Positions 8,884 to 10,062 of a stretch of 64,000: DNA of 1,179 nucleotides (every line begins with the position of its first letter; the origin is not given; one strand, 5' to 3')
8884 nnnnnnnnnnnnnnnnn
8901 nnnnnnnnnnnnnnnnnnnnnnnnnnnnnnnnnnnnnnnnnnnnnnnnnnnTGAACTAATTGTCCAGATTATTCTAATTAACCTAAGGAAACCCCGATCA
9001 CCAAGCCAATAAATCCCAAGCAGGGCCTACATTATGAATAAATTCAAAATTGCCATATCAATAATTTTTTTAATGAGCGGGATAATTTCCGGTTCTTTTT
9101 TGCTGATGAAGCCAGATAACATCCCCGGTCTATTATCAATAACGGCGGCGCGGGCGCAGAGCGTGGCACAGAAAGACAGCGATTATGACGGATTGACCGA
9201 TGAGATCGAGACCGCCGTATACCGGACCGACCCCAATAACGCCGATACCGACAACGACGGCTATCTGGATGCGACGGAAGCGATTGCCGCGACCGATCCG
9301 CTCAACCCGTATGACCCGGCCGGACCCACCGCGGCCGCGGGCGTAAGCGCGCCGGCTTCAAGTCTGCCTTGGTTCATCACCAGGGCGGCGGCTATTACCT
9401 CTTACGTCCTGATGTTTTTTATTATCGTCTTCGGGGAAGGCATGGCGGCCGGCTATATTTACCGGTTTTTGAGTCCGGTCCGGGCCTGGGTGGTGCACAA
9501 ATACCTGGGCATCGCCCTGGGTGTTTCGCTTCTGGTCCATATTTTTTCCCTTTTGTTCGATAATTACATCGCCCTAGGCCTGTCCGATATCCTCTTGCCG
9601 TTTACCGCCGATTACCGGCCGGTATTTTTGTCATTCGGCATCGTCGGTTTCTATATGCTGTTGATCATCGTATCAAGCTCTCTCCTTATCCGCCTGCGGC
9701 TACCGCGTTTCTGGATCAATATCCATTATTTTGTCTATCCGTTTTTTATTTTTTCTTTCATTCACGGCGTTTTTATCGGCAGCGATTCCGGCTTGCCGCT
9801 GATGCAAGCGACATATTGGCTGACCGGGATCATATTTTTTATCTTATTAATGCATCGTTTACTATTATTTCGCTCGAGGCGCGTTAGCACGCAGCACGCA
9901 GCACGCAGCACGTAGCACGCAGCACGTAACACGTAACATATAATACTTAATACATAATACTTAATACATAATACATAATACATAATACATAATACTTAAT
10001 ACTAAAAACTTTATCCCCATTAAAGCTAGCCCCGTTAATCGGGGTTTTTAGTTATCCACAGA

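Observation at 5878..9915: Split NOX/ferric-reductase-like module: FNR-like flavoprotein + ApbE flavin transferase + bis-heme TM protein, decorated with thrombospondin-type-3 Ca-binding repeats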

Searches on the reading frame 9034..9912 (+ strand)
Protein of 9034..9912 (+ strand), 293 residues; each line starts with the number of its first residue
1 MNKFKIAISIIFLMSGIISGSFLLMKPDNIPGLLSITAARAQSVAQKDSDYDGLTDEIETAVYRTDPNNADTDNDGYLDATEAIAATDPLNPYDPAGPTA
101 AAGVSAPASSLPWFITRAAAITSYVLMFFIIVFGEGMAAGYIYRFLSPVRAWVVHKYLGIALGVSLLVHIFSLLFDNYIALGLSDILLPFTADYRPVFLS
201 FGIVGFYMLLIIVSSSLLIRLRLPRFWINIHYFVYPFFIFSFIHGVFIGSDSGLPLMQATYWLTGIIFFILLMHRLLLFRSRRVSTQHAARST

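Call 5: search_protein_families(library=pfam, proteins=[window:9034-9912:+], max_evalue=0.1)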
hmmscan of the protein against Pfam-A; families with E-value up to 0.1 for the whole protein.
window:9034-9912:+ (293 aa): 2 families
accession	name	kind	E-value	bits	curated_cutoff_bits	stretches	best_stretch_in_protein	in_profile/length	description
PF18884.5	TSP3_bac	-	5.3e-09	36.2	25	2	71-92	1-22/22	Bacterial TSP3 repeat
PF01794.25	Ferric_reduct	-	1.4e-05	25.5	28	1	121-241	3-120/121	Ferric reductase like transmembrane component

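Call 6: search_protein_families(library=ncbifam, proteins=[window:9034-9912:+], max_evalue=0.1)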
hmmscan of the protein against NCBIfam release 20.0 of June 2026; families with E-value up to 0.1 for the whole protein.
window:9034-9912:+ (293 aa): 4 families
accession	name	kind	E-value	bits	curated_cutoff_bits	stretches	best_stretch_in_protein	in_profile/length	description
NF033765.2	gliding_CglD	equivalog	4e-05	21.6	400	1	44-82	262-299/1124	adventurous gliding motility lipoprotein CglD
NF053806.1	lanmdlnLanM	equivalog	0.0027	17.8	135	1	37-87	47-99/132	lanmodulin LanM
NF047638.1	throspo3_MtsC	equivalog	0.013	14.4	350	1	40-82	187-229/428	cell-cell cohesion MYXO-CTERM protein MtsC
NF047639.1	throspo3_MtsD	equivalog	0.06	11.5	800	1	38-86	382-431/651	cell-cell cohesion protein MtsD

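Call 11: find_encoding_contigs(protein=window:9034-9912:+, flank=10000, max_places=6)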
Protein window:9034-9912:+ (293 aa): 1 contig read that carries it; 1 place shown.
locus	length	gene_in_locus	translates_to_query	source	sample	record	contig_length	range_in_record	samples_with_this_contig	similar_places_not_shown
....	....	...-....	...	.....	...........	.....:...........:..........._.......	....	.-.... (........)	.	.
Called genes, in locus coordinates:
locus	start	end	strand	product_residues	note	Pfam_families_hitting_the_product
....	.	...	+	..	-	?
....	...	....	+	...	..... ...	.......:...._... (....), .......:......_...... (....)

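Call 12: find_homologous_proteins(query=window:9034-9912:+, max_evalue=0.001)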
Query window:9034-9912:+ (293 aa): 35 proteins with E <= 0.001 among 4420 candidates.
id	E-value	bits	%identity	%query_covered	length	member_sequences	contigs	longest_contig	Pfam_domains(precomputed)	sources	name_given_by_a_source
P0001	4.1e-179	612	100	96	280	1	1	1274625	PF01794.26,PF18884.6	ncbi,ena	-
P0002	3.4e-102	360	65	83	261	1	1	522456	PF18884.6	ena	-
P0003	8.5e-98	345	54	98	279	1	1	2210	PF01794.26,PF18884.6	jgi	-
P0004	2.6e-84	301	53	96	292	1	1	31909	PF01794.26,PF18884.6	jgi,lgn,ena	-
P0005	3.0e-81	291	53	84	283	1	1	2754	PF01794.26,PF18884.6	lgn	-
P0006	1.8e-80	288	55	82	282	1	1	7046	PF01292.27,PF18884.6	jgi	jgi:methionine sulfoxide reductase heme-binding subunit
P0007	2.0e-80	288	52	85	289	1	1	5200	PF01794.26,PF18884.6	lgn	-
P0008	1.5e-79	285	55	83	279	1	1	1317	PF01794.26,PF18884.6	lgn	-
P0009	1.2e-77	279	52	83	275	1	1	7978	PF01794.26,PF18884.6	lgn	-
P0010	2.8e-77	278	52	81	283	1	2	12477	PF01794.26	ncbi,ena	-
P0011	3.8e-77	277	50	84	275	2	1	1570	PF01794.26,PF18884.6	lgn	-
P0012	1.8e-76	275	52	83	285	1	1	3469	PF01794.26,PF18884.6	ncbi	ncbi:MAG: ferric reductase-like transmembrane domain-containing protein [Patescibacteria group bacte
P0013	1.0e-75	273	49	82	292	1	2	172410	PF01794.26,PF01292.27,PF18884.6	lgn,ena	-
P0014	1.1e-74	269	50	83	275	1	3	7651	PF01794.26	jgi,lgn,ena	-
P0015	1.5e-61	226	46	84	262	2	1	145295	PF01794.26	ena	-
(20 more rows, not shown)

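Call 13: find_encoding_contigs(protein=P0002, flank=8000, max_places=2)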
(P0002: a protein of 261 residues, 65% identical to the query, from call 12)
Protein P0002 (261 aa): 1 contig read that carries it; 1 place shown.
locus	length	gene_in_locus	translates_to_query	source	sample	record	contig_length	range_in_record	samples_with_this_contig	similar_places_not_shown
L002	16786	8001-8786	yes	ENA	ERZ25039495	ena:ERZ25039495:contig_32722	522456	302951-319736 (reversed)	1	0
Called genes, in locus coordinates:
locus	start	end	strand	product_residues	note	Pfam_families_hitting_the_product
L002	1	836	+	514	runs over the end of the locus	PF13687:DUF4153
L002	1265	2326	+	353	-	-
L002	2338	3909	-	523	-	PF03092:BT1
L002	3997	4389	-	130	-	PF00903:Glyoxalase, PF22677:Ble-like_N, PF18029:Glyoxalase_6 (weak)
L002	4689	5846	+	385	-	PF00970:FAD_binding_6, PF08022:FAD_binding_8, PF08030:NAD_binding_6 (faint), PF00175:NAD_binding_1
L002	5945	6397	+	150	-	-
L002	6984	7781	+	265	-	PF02424:ApbE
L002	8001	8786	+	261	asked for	PF18884:TSP3_bac (weak)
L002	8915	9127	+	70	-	PF12844:HTH_19 (weak), PF13443:HTH_26, PF01381:HTH_3, PF13560:HTH_31 (weak)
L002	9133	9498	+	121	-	PF09946:DUF2178 (weak)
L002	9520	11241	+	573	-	PF02683:DsbD_TM, PF13386:DsbD_2 (faint), PF00578:AhpC-TSA, PF08534:Redoxin, PF13905:Thioredoxin_8 (weak), PF17991:Thioredoxin_10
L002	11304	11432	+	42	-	-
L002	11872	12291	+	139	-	PF07589:PEP_exosort_dom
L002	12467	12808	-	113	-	-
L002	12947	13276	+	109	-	PF09851:SHOCT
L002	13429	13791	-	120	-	PF03779:SPW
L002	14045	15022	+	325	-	PF01548:DEDD_Tnp_IS110, PF02371:Transposase_20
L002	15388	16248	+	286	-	PF13584:BatD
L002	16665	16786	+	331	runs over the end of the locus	PF20030:bpMoxR, PF07726:AAA_3, PF07728:AAA_5, PF17863:AAA_lid_2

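Call 14: find_encoding_contigs(protein=P0004, flank=8000, max_places=2)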
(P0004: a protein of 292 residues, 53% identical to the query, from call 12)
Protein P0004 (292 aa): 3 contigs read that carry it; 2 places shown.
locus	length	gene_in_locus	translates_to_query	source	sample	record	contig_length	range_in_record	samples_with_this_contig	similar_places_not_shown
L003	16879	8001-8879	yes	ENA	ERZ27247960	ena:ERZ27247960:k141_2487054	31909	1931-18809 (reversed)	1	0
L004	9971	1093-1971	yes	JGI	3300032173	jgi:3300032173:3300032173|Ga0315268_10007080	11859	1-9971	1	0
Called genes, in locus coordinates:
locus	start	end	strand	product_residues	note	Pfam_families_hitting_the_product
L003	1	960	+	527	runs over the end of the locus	PF13687:DUF4153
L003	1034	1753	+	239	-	PF04140:ICMT (weak), PF04191:PEMT (weak)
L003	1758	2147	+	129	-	PF03891:DUF333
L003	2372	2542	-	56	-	-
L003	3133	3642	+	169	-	PF20603:Bact_hydrolase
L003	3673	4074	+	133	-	PF01741:MscL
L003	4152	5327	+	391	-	-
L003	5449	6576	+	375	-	PF00970:FAD_binding_6, PF08022:FAD_binding_8 (weak), PF00175:NAD_binding_1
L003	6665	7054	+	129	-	-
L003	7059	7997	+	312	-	PF02424:ApbE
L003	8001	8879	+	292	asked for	PF18884:TSP3_bac (faint), PF01794:Ferric_reduct (weak)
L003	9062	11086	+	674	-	PF02018:CBM_4_9 (weak), PF01522:Polysacc_deac_1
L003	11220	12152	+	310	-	PF00413:Peptidase_M10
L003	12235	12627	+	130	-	-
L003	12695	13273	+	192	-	PF01863:YgjP-like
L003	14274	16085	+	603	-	PF00009:GTP_EFTU, PF01926:MMR_HSR1 (weak), PF22042:EF-G_D2, PF03144:GTP_EFTU_D2, PF00679:EFG_C, PF21018:BipA_C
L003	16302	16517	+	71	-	PF04070:DUF378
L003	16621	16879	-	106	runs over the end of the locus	-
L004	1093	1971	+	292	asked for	PF18884:TSP3_bac (faint), PF01794:Ferric_reduct (weak)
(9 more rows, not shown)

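Call 15: find_encoding_contigs(protein=P0013, flank=8000, max_places=2)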
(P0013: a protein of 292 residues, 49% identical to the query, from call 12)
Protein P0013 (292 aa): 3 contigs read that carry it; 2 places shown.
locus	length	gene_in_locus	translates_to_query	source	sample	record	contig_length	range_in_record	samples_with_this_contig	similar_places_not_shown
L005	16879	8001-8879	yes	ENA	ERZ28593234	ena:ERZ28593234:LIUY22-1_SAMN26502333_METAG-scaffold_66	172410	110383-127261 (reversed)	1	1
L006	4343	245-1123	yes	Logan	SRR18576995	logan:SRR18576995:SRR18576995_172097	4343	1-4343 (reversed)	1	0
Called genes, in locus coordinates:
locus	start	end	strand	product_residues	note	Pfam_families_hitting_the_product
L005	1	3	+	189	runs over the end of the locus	-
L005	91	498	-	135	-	-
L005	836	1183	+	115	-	-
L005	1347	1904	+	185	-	PF02659:Mntp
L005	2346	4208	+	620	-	PF17159:MASE3, PF00989:PAS, PF13426:PAS_9 (weak), PF00512:HisKA, PF02518:HATPase_c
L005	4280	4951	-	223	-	PF00072:Response_reg, PF00486:Trans_reg_C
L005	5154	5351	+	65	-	PF00313:CSD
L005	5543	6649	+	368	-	-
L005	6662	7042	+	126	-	-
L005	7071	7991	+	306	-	PF02424:ApbE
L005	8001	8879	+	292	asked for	PF18884:TSP3_bac (weak), PF01292:Ni_hydr_CYTB (weak), PF01794:Ferric_reduct (weak)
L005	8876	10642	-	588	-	PF00664:ABC_membrane, PF13748:ABC_membrane_3 (faint), PF02463:SMC_N (faint), PF00005:ABC_tran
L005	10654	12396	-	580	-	PF00664:ABC_membrane, PF00005:ABC_tran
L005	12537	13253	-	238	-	PF00072:Response_reg, PF00486:Trans_reg_C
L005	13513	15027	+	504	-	PF00709:Adenylsucc_synt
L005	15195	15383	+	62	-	PF06348:DUF1059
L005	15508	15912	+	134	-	PF00085:Thioredoxin (weak)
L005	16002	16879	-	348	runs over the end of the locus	PF00173:Cyt-b5, PF18370:RGI_lyase (faint), PF00041:fn3 (weak)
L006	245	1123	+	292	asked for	PF18884:TSP3_bac (weak), PF01292:Ni_hydr_CYTB (weak), PF01794:Ferric_reduct (weak)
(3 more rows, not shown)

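Call 16: find_encoding_contigs(protein=P0015, flank=8000, max_places=2)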
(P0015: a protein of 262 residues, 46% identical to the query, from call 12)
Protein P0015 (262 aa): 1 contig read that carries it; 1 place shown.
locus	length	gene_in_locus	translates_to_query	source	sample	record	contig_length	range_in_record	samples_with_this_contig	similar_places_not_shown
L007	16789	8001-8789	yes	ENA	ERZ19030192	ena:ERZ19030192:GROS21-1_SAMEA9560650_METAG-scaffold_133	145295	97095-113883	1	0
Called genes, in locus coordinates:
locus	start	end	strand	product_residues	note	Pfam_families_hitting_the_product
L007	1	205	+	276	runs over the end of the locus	-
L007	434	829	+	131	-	-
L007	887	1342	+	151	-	PF00072:Response_reg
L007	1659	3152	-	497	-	-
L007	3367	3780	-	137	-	-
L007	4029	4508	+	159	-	-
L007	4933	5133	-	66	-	PF00313:CSD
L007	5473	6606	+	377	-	-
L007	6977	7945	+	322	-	PF00970:FAD_binding_6 (weak), PF08022:FAD_binding_8 (weak), PF00175:NAD_binding_1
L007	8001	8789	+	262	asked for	PF01794:Ferric_reduct (weak)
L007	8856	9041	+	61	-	PF20095:DUF6485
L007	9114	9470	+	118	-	-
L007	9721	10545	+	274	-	PF00300:His_Phos_1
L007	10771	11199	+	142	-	-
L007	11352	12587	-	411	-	PF00083:Sugar_tr, PF07690:MFS_1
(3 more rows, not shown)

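Call 27: find_related_loci(query=A2, collection=genome_contigs, flank=6000)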
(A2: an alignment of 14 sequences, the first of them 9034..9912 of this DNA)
Query A2 (293 aa) in genome_contigs; peptide patterns used: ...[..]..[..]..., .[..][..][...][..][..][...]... (x = any residue, [..] = any of these).
82 stretches matched a pattern; 17 encode a relative of the query (tblastn E <= 1e-3); 17 distinct loci.
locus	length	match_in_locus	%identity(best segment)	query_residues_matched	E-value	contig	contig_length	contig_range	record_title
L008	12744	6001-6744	50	35-282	2e-83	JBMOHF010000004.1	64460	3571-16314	MAG: Patescibacteria group bacterium isolate Deming_bin.338 contig673, whole genome shotgun sequence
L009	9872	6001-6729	51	36-277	2e-82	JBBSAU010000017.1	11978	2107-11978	MAG: Patescibacteria group bacterium isolate La6_metabat2.044 La6_metabat2.044_K_996734_L_11978_cov_19.6557, whole genom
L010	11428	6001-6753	50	36-283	8e-82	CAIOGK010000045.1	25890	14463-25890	Candidatus Falkowbacteria bacterium isolate Loclat_bin-04004 genome assembly, contig: bin-04004:045/137, whole genome sh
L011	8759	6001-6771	50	33-283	1e-81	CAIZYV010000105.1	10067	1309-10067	Candidatus Falkowbacteria bacterium isolate Loc090907-5m_bin-395 genome assembly, contig: bin-395:105/114, whole genome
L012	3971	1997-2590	50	78-282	2e-63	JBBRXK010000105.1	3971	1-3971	MAG: Patescibacteria group bacterium isolate La4_metabat2.191 La4_metabat2.191_K_2176129_L_3971_cov_8.0000, whole genome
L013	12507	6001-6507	51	109-277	2e-61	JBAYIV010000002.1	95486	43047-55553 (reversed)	MAG: Candidatus Paceibacterota bacterium isolate SO_2016_GW1_39 scaffold00514_OW334_2016, whole genome shotgun sequence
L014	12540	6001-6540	52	104-283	5e-59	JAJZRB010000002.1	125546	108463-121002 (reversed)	MAG: bacterium isolate SKS1.bin72 NODE_180_length_125546_cov_4.891739, whole genome shotgun sequence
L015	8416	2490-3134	46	66-283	2e-58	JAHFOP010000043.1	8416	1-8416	MAG: Candidatus Moraniibacteriota bacterium isolate nzgw506 NODE_7084_length_8417_cov_2.791707, whole genome shotgun seq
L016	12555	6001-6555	49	103-289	1e-51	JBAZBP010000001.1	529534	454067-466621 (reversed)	MAG: Patescibacteria group bacterium isolate SO_2017_GW1_115 NODE_100_length_529534_cov_2.059285_OW334_2017, whole genom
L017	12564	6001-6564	41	99-283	7e-45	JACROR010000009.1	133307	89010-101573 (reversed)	MAG: Candidatus Niyogibacteria bacterium isolate NC_groundwater_1966_Pr3_S-0.2um_45_3 scaffold_177451, whole genome shot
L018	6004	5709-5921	63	109-179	2e-27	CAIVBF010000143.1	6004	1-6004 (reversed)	uncultured bacterium isolate MJ-2014-D6_bin-244 genome assembly, contig: bin-244:143/170, whole genome shotgun sequence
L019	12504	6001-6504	34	108-276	4e-24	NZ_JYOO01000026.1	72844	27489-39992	Priestia aryabhattai B8W22 contig26, whole genome shotgun sequence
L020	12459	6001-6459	33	113-266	2e-21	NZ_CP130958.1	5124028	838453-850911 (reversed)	Priestia megaterium strain BS2-10 chromosome, complete genome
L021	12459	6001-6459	33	113-266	3e-21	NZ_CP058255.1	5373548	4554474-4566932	Priestia megaterium strain BHS1 chromosome, complete genome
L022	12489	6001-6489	32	113-276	6e-21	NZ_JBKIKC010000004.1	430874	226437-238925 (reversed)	Priestia megaterium strain SI1-IITJ assembly_contig_4, whole genome shotgun sequence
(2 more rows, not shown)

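Call 37: find_related_loci(query=A2, collection=metagenome_contigs, flank=5000)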
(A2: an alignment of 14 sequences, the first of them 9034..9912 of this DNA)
Query A2 (293 aa) in metagenome_contigs; peptide patterns used: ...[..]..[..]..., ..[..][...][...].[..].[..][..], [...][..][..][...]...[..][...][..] (x = any residue, [..] = any of these).
498 stretches matched a pattern; 111 encode a relative of the query (tblastn E <= 1e-3); the best 80 are kept; 80 distinct loci.
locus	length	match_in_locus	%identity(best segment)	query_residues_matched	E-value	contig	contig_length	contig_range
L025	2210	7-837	54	2-287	7e-100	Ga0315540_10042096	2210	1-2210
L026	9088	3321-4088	53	34-292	9e-94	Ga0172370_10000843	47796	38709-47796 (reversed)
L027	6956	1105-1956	53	3-283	1e-89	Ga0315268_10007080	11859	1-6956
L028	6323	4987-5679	51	48-278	1e-78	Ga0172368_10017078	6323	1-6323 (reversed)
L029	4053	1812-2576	48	35-283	5e-78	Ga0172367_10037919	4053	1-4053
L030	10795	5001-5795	48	2-278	2e-77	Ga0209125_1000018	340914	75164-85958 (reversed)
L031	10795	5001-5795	48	2-278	2e-77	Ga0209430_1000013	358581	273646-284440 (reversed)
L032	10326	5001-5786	45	36-291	2e-76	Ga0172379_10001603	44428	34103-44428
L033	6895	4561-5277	50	35-278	2e-74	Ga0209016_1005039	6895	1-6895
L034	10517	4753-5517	47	35-283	6e-74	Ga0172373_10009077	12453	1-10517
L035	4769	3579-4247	52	62-282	7e-67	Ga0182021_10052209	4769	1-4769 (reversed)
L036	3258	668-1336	52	62-282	6e-67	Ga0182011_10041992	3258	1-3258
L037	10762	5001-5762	41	42-288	2e-61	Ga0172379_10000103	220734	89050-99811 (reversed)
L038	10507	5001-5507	51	109-277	5e-61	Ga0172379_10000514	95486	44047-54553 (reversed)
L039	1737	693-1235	50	96-280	6e-60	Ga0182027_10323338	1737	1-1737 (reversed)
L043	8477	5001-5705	40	43-276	6e-54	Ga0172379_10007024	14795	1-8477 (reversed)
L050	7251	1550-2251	53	45-278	8e-78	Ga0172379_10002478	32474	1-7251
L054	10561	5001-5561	34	105-286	1e-29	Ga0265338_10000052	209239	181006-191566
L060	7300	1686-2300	29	69-279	2e-24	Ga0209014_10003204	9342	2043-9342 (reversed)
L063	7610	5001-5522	29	110-283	6e-24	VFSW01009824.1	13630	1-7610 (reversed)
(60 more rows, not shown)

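Call 45: search_protein_families(library=pfam, proteins=[L060:1515-2936:+, L063:4998-6146:+, L054:2382-3833:+, L043:1802-3478:+, L019:5974-6549:+], max_evalue=0.1)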
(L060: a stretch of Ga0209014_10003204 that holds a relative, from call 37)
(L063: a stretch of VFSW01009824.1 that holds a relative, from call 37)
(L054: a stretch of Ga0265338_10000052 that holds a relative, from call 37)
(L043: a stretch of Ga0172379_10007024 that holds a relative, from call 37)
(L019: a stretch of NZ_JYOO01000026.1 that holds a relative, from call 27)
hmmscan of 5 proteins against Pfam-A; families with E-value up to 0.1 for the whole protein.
L060:1515-2936:+ (474 aa): 2 families
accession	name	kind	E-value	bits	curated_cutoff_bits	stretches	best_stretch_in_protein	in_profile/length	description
PF01292.26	Ni_hydr_CYTB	-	5.4e-07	30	30.1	2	91-163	101-169/179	Prokaryotic cytochrome b561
PF01794.25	Ferric_reduct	-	1.5e-05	25.4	28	1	102-224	1-120/121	Ferric reductase like transmembrane component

L063:4998-6146:+ (383 aa): 2 families
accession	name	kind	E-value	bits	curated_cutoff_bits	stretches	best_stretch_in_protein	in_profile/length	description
PF01794.25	Ferric_reduct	-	2.4e-06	28.1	28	1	11-133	1-120/121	Ferric reductase like transmembrane component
PF01292.26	Ni_hydr_CYTB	-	8.6e-06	26.1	30.1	2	120-248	7-132/179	Prokaryotic cytochrome b561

L054:2382-3833:+ (484 aa): 5 families
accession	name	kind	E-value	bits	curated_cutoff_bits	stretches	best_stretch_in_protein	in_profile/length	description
PF00175.26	NAD_binding_1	-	2.3e-15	57.6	22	1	114-222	1-108/109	Oxidoreductase NAD-binding domain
PF00970.30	FAD_binding_6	-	4.3e-09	37.1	21.1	1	8-103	3-98/99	Oxidoreductase FAD-binding domain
PF08022.18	FAD_binding_8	-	7.8e-07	29.6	22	1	15-100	10-106/109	FAD-binding domain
PF08030.17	NAD_binding_6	-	9.3e-06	26.2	22.2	1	113-164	5-62/156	Ferric reductase NAD binding domain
PF05887.16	Trypan_PARP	-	0.00012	22.5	100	1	332-392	30-90/134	Procyclic acidic repetitive protein (PARP)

L043:1802-3478:+ (559 aa): 3 families
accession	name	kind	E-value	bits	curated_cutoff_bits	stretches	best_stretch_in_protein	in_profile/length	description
PF00175.26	NAD_binding_1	-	1.4e-13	51.9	22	1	113-220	1-108/109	Oxidoreductase NAD-binding domain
PF00970.30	FAD_binding_6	-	1.5e-09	38.5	21.1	1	16-102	12-98/99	Oxidoreductase FAD-binding domain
PF08030.17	NAD_binding_6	-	0.00042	20.9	22.2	1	109-180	2-81/156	Ferric reductase NAD binding domain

L019:5974-6549:+ (192 aa): 3 families
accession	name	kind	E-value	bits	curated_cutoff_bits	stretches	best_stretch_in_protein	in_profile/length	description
PF01794.25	Ferric_reduct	-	5.4e-08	33.4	28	1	22-142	2-120/121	Ferric reductase like transmembrane component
PF10920.14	DUF2705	-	0.016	14.9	22.4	1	106-174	153-210/225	Protein of unknown function (DUF2705)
PF03188.21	Cytochrom_B561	-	0.1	13.3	23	0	117-176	27-86/137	Eukaryotic cytochrome b561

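Call 57: predict_structure(alignment_id=A2)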
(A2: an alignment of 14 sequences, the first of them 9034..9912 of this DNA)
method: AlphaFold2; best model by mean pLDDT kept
length: 293 residues; sequences in the alignment: 14
mean_pLDDT: 73.1   pTM: 0.53
mean pLDDT of the five models: 73.1, 68.3, 62.8, 62.3, 57.8
residues with pLDDT >= 90: 13; 70-90: 198; 50-70: 48; < 50: 34
segments of 3 or more residues with pLDDT < 50: 22-27, 29-44, 98-107
pLDDT, mean of each block of 10 residues (from residue 1): 77 73 46 36 56 79 86 84 79 62 45 71 83 85 92 90 85 71 75 63 75 77 77 74 64 64 77 84 87 88
secondary structure, 60 per line:
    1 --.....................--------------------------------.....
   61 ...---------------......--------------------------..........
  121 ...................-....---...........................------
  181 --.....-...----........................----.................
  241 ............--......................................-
elements in order: H3-23 H56-63 H79-84 H111-139 H141-144 H148-174 H183-187 H196-219 H224-252 H255-292
